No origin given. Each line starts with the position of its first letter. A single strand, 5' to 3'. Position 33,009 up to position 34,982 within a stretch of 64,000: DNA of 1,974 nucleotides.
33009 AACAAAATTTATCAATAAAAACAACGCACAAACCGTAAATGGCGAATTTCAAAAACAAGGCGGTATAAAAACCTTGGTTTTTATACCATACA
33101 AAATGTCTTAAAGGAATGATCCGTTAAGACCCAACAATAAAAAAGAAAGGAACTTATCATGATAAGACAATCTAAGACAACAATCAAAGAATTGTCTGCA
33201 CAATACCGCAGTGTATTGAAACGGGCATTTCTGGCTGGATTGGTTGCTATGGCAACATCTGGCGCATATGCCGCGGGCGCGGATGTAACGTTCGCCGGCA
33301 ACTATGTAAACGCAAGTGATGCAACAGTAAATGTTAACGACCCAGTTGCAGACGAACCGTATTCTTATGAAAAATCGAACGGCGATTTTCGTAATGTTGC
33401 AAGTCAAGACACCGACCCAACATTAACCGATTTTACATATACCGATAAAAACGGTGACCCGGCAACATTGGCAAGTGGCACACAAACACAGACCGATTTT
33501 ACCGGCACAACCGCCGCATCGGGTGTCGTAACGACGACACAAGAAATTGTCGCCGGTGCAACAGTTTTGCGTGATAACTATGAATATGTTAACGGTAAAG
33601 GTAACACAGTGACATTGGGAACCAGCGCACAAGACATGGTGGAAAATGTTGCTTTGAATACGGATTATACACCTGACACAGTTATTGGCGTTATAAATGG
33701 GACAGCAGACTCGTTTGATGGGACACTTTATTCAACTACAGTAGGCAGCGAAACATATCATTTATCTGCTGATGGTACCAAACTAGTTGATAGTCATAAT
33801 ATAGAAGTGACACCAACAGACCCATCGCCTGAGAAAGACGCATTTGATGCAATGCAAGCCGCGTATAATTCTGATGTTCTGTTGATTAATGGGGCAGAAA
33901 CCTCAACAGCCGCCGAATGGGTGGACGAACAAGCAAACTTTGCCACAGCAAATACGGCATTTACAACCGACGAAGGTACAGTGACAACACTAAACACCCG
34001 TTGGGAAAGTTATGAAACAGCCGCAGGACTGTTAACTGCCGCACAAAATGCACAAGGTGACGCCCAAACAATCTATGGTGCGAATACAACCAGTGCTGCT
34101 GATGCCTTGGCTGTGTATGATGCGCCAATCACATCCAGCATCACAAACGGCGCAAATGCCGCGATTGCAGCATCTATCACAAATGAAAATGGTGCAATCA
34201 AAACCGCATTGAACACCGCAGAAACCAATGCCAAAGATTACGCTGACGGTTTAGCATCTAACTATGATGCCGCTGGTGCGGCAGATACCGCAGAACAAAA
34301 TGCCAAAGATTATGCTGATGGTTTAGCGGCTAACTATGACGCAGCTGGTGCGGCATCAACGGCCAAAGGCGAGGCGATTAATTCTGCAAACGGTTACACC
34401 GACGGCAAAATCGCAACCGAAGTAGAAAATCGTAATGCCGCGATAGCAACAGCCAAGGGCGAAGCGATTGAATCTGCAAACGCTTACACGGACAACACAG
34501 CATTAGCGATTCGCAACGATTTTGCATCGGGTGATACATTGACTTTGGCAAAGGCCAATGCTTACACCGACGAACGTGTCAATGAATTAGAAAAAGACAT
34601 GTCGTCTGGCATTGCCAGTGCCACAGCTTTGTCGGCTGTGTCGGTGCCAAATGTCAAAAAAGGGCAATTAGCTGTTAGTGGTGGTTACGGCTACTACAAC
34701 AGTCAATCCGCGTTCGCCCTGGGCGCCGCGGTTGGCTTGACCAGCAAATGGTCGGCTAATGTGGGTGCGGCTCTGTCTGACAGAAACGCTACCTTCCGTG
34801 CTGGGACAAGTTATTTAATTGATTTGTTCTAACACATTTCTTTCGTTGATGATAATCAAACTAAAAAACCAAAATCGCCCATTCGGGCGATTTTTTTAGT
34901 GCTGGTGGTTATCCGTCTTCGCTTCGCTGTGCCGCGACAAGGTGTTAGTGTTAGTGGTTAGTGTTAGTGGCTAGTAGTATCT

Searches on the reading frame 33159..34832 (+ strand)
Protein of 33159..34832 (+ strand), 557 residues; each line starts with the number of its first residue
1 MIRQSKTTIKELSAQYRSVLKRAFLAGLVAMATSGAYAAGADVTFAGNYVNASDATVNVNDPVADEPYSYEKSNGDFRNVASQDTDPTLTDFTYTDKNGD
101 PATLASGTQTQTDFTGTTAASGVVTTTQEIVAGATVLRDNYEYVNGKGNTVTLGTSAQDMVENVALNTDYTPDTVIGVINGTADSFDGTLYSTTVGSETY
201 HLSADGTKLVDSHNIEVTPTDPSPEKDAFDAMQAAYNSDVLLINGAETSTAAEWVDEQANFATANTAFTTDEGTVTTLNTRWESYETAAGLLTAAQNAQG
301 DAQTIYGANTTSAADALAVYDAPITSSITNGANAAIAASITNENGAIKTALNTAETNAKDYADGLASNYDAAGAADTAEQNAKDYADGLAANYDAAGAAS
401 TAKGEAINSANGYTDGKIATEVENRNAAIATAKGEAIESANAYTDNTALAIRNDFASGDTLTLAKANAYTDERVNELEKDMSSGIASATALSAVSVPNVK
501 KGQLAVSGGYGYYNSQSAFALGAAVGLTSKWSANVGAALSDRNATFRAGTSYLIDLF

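Call 5: search_protein_families(library=pfam, proteins=[window:33159-34832:+], max_evalue=0.01)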
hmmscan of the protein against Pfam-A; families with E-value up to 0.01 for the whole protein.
window:33159-34832:+ (557 aa): 1 family
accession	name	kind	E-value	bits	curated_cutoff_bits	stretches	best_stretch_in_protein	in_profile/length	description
PF03895.21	YadA_anchor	-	1.5e-08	35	22.7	1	500-552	5-58/60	YadA-like membrane anchor domain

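Call 12: search_protein_families(library=ncbifam, proteins=[window:33159-34832:+], max_evalue=0.01)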
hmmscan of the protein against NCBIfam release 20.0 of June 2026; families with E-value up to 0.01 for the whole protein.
window:33159-34832:+ (557 aa): 0 families
